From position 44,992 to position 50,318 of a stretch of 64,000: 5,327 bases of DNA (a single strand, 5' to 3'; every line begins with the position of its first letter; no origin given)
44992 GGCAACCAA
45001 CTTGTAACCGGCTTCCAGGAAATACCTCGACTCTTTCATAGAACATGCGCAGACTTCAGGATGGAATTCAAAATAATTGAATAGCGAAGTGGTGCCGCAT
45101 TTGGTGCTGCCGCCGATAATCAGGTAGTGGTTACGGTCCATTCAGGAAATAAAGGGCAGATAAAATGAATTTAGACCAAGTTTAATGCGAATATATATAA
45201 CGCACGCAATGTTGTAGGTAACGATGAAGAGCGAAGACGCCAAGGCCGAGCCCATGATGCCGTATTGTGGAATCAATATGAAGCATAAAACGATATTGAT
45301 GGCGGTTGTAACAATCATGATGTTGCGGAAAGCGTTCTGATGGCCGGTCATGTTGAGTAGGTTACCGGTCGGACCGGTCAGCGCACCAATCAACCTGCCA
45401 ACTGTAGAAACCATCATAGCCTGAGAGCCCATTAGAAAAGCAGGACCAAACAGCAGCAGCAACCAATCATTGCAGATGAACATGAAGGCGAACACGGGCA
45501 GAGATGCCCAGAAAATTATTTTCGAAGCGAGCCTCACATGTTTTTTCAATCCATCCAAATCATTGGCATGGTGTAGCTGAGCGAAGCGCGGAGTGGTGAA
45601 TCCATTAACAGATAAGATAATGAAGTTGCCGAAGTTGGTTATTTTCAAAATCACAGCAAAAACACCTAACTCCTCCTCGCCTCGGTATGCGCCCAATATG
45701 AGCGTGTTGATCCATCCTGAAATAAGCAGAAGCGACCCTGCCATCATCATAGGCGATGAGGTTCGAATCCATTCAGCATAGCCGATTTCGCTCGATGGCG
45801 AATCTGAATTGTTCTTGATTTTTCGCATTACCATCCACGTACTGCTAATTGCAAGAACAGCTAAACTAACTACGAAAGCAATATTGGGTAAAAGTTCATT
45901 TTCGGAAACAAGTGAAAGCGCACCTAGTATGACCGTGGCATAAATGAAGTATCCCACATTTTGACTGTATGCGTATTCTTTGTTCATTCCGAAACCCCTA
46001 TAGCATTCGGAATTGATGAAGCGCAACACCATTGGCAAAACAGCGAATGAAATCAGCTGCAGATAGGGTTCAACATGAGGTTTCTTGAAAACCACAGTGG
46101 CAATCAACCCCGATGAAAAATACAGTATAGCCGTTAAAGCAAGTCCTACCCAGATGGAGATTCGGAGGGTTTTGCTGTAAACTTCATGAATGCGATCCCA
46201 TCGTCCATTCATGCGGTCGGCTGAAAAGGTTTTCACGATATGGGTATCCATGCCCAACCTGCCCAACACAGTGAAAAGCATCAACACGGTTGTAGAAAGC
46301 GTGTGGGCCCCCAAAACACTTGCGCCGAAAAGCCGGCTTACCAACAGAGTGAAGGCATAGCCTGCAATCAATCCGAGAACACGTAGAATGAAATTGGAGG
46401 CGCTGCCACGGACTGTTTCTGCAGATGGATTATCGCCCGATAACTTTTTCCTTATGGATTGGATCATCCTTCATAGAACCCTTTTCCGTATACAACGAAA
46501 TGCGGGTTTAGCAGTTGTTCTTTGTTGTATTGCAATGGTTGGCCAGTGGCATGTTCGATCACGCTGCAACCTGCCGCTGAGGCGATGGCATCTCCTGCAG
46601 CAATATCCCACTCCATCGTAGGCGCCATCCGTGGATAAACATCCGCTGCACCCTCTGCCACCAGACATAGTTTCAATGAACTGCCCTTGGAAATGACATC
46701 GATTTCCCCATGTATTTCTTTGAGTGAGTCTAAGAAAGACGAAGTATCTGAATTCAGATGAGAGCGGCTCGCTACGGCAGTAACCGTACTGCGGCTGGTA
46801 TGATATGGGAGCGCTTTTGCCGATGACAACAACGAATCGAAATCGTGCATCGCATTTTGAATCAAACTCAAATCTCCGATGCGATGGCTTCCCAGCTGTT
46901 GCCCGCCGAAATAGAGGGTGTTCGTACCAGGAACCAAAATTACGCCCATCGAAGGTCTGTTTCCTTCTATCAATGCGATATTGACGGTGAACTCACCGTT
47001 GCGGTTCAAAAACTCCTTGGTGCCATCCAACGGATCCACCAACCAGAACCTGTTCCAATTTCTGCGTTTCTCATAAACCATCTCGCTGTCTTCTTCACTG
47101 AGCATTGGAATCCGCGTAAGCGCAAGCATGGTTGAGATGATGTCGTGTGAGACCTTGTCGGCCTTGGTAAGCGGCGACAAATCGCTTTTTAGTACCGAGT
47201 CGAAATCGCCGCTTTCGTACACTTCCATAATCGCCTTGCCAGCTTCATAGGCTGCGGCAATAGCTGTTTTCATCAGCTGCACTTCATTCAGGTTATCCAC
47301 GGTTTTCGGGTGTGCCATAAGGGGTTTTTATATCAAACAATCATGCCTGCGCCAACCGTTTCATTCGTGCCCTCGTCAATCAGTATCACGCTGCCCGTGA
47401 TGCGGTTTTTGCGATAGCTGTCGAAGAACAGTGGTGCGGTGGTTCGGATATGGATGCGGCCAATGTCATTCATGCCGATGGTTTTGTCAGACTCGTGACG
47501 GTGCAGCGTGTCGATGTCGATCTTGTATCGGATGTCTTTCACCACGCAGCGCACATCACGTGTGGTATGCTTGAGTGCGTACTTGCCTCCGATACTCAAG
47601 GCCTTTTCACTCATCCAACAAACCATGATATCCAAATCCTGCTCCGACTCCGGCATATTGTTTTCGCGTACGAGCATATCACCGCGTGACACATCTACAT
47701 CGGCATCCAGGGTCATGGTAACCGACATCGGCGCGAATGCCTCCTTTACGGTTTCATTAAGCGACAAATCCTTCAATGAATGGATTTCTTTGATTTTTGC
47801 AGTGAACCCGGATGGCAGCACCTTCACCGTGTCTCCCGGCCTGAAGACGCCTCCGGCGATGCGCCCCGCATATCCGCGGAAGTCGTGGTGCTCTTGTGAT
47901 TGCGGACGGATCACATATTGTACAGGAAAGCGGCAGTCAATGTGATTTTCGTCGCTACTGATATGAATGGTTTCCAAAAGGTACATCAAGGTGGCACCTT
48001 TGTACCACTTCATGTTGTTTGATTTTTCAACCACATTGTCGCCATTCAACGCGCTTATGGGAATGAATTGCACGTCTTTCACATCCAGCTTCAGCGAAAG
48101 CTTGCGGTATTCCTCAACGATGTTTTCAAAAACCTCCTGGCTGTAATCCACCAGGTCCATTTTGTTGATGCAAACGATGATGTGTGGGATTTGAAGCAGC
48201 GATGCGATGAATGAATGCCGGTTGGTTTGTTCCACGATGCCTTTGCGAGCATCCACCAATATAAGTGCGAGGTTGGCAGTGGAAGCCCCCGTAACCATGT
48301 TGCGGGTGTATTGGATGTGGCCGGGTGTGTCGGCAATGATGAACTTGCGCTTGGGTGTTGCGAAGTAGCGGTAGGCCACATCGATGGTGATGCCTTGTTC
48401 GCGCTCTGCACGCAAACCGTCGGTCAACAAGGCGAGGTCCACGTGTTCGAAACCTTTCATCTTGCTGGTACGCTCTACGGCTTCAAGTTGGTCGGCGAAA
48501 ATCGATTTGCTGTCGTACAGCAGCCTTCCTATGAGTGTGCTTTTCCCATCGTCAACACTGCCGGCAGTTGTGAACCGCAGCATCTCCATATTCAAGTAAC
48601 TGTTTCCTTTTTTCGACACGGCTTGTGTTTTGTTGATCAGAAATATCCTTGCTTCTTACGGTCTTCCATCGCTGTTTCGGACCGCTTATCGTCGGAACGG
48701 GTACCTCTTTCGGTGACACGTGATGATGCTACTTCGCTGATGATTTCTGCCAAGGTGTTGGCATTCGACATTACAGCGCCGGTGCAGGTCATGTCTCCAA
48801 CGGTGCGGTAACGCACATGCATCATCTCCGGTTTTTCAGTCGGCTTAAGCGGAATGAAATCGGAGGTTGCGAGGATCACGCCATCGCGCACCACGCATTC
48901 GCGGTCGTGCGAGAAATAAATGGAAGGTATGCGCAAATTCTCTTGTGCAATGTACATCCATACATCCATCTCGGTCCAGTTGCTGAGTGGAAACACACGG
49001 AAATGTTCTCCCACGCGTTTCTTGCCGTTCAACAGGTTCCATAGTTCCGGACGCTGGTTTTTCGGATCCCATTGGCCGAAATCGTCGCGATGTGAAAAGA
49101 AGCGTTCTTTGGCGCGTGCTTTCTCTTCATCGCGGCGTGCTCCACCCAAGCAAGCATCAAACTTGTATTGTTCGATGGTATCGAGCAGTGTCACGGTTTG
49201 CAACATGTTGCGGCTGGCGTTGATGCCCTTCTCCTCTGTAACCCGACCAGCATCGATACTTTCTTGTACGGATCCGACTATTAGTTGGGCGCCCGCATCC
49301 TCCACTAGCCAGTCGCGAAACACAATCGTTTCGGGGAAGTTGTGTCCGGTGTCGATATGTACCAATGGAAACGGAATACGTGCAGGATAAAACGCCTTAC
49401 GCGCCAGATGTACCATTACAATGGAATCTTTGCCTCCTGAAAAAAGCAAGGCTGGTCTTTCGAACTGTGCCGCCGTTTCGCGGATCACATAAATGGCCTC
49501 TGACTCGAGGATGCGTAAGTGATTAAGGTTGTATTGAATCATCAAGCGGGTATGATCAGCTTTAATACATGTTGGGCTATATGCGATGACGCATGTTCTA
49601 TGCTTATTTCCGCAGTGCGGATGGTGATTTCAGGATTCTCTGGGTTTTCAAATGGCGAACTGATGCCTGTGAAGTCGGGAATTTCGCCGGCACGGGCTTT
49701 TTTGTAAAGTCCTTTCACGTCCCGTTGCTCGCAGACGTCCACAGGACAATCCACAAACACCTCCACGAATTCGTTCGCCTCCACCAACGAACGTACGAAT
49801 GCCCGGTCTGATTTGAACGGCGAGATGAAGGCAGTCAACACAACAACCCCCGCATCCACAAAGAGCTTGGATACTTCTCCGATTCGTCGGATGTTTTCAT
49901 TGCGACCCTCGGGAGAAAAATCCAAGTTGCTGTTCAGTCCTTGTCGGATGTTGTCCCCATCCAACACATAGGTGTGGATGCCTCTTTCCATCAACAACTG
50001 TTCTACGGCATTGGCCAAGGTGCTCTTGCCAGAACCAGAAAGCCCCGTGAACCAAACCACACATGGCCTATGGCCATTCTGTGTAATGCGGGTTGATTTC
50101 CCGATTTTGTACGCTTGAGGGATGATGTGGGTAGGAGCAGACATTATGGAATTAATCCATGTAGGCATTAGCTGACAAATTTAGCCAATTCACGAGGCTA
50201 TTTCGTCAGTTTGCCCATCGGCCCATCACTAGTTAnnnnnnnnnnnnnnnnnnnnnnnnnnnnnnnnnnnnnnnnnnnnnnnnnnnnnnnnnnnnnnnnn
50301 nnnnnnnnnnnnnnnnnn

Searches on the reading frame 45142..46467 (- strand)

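Call 81: search_protein_families(library=pfam, proteins=[window:45142-46467:-], max_evalue=0.00001)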
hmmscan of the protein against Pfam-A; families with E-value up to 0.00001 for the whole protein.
window:45142-46467:- (441 aa): 3 families
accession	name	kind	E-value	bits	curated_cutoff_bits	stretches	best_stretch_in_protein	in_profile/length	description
PF01943.22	Polysacc_synt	-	1.2e-15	58.1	28.2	1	19-299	2-274/274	Polysaccharide biosynthesis protein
PF01554.23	MatE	-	1.2e-15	58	24.9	1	239-397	1-161/161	MatE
PF13440.11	Polysacc_synt_3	-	1.6e-15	57.6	23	1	43-339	2-282/293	Polysaccharide biosynthesis protein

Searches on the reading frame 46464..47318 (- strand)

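Call 81: search_protein_families(library=pfam, proteins=[window:46464-47318:-], max_evalue=0.00001)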
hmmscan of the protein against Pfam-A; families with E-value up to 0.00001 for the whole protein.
window:46464-47318:- (284 aa): 1 family
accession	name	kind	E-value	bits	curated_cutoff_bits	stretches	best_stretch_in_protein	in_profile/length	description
PF00459.30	Inositol_P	-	2.4e-43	149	27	1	14-270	4-251/271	Inositol monophosphatase family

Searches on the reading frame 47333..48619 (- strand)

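Call 81: search_protein_families(library=pfam, proteins=[window:47333-48619:-], max_evalue=0.00001)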
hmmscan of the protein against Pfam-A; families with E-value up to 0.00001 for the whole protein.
window:47333-48619:- (428 aa): 3 families
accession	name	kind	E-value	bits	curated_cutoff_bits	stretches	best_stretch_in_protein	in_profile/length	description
PF00009.33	GTP_EFTU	-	7e-45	153.4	26.5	1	13-197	3-176/188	Elongation factor Tu GTP binding domain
PF22594.2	GTP-eEF1A_C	-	6.9e-27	94.2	27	1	330-427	3-100/101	GTP-eEF1A C-terminal domain-like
PF01926.29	MMR_HSR1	-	2.6e-07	31.2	21.9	0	70-153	25-113/113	50S ribosome-binding GTPase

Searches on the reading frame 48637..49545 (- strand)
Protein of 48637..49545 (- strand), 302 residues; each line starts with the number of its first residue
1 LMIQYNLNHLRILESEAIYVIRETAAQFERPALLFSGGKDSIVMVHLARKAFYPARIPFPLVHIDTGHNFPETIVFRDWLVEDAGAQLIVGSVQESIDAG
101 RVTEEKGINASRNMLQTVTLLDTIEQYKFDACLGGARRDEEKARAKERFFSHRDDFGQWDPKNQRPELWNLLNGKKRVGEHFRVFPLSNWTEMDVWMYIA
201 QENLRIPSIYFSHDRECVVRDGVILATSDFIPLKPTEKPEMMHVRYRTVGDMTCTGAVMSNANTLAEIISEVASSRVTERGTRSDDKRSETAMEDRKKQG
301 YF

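Call 81: search_protein_families(library=pfam, proteins=[window:48637-49545:-], max_evalue=0.00001)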
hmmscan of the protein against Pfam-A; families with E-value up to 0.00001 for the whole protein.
window:48637-49545:- (302 aa): 1 family
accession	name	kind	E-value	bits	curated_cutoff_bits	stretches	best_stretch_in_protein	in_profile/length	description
PF01507.26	PAPS_reduct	-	2.9e-45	154.9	22.5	1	31-256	2-174/175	Phosphoadenosine phosphosulfate reductase domain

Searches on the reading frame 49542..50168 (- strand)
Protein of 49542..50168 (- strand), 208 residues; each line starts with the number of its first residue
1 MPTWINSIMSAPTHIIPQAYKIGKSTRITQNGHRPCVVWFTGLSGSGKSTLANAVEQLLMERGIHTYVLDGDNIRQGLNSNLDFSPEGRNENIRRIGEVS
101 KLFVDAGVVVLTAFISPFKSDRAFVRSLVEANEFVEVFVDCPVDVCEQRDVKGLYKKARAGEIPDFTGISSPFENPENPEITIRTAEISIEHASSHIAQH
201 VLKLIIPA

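Call 81: search_protein_families(library=pfam, proteins=[window:49542-50168:-], max_evalue=0.00001)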
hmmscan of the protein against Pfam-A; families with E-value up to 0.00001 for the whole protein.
window:49542-50168:- (208 aa): 2 families
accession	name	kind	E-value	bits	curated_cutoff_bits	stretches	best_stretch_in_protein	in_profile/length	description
PF01583.26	APS_kinase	-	2.4e-69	232.6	21.1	1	34-183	1-151/152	Adenylylsulphate kinase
PF13671.12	AAA_33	-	8.4e-07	29.8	27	1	37-150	1-115/143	AAA domain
